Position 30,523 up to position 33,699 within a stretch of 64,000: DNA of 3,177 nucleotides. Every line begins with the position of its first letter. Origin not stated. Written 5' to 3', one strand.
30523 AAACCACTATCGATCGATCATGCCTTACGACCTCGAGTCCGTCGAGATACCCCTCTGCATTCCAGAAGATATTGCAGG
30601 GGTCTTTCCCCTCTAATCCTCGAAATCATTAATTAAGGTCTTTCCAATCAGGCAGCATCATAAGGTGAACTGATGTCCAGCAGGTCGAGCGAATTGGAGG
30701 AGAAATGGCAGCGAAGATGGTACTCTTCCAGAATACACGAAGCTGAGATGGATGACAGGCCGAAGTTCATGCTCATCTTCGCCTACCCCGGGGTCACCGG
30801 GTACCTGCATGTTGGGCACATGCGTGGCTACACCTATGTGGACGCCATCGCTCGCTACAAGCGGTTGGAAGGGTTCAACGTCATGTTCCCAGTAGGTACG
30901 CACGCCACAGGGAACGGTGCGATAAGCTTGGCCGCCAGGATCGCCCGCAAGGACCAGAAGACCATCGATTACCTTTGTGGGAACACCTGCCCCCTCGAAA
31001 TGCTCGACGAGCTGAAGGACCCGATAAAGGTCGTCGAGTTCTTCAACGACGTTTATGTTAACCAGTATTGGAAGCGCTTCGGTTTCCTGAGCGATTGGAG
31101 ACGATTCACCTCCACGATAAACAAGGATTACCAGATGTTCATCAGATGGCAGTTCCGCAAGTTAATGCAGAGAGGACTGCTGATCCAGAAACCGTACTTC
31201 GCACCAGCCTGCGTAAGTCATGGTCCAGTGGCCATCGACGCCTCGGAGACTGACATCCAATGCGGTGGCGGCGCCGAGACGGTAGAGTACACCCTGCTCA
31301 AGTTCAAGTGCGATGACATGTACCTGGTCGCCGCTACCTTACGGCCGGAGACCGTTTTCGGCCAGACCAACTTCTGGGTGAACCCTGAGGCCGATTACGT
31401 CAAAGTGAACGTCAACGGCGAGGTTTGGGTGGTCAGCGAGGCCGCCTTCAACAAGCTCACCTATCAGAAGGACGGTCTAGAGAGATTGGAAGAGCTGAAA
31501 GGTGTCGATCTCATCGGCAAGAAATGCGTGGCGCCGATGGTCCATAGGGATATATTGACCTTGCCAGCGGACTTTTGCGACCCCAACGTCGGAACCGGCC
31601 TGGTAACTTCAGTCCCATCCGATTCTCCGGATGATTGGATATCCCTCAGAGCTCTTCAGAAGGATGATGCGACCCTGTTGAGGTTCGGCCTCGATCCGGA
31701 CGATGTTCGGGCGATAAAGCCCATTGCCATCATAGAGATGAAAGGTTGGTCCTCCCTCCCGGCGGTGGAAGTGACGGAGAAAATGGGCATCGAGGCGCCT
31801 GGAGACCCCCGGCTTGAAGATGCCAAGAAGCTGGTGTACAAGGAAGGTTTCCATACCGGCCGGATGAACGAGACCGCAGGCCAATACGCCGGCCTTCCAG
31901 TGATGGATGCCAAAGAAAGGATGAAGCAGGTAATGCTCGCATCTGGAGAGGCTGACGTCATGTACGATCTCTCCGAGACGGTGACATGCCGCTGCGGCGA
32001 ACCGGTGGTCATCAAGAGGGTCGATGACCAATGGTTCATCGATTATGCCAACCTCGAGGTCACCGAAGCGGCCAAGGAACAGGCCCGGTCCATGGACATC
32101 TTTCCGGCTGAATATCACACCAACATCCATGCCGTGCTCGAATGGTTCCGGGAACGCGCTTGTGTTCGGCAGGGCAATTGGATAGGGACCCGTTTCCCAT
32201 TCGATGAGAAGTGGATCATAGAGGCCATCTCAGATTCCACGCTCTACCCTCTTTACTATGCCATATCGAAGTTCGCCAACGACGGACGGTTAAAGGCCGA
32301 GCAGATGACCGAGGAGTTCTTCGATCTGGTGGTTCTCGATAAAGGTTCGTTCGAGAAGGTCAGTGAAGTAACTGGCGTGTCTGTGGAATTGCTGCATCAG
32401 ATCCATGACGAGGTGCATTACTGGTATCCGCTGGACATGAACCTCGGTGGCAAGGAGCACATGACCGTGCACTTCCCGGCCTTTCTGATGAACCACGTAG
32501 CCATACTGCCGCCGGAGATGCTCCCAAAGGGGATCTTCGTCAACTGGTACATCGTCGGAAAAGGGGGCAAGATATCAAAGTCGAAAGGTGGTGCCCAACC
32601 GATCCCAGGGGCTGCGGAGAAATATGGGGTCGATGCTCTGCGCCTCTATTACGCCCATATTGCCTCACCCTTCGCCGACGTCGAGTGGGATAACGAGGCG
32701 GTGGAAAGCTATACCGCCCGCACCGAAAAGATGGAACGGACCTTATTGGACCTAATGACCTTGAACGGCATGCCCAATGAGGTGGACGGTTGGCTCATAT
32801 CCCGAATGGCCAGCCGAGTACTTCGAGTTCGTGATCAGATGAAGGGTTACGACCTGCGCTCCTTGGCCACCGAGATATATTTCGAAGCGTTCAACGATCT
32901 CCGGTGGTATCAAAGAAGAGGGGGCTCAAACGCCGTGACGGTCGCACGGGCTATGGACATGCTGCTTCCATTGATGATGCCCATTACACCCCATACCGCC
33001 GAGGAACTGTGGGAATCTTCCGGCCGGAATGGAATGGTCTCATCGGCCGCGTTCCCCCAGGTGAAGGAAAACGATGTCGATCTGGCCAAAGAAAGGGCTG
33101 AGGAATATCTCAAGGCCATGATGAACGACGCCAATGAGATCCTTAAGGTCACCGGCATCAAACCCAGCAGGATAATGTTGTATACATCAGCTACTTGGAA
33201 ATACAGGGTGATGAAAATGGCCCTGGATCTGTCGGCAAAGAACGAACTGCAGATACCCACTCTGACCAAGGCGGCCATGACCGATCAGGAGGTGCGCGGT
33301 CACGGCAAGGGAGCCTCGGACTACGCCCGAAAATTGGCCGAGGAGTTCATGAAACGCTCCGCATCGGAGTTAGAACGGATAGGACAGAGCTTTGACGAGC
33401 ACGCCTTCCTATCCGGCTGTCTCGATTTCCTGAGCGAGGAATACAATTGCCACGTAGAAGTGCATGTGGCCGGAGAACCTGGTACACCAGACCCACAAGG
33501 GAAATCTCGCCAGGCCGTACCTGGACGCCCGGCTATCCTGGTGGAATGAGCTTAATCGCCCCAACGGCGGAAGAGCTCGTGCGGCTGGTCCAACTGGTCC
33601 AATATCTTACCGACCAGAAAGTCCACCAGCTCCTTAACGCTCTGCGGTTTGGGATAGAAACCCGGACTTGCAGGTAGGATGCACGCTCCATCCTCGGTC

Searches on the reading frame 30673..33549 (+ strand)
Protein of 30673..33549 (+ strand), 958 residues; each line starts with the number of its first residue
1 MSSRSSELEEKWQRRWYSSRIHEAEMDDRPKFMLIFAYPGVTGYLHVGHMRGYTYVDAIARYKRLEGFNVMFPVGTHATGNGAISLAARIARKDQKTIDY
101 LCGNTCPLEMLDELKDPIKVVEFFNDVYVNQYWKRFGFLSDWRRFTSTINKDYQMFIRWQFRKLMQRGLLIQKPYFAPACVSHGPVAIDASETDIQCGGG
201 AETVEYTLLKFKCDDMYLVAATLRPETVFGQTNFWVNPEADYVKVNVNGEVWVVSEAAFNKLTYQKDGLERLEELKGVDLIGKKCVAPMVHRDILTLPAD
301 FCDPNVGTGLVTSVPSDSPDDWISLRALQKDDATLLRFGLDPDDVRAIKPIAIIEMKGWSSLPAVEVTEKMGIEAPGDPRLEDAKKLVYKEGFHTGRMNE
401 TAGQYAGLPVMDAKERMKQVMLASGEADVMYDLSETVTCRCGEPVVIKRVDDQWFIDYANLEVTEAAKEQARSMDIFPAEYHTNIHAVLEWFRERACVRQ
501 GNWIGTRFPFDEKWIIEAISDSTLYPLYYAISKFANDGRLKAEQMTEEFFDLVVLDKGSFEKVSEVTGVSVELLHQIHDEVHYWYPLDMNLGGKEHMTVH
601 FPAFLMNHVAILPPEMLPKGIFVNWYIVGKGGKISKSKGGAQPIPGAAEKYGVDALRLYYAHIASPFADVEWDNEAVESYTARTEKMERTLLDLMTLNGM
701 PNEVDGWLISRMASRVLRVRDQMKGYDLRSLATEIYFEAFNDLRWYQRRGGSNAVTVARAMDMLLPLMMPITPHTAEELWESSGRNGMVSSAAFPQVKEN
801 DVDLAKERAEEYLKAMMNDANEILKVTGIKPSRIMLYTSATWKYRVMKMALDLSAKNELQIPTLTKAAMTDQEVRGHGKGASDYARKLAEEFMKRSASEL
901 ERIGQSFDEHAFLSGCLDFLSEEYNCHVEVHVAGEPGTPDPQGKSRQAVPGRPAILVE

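Call 59: search_protein_families(library=pfam, proteins=[window:30673-33549:+], max_evalue=0.0001)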
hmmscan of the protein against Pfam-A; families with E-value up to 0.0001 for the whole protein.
window:30673-33549:+ (958 aa): 3 families
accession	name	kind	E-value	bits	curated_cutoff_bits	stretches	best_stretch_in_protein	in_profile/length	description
PF00133.28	tRNA-synt_1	-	3.3e-27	95.7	22.7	1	11-673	5-414/414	tRNA synthetases class I (I, L, M and V)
PF08264.19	Anticodon_1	-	2.4e-18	66.9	25.1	1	705-831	1-143/148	Anticodon-binding domain of tRNA ligase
PF09334.17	tRNA-synt_1g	-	6.8e-14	51.9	20.1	2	596-677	295-371/391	tRNA synthetases class I (M)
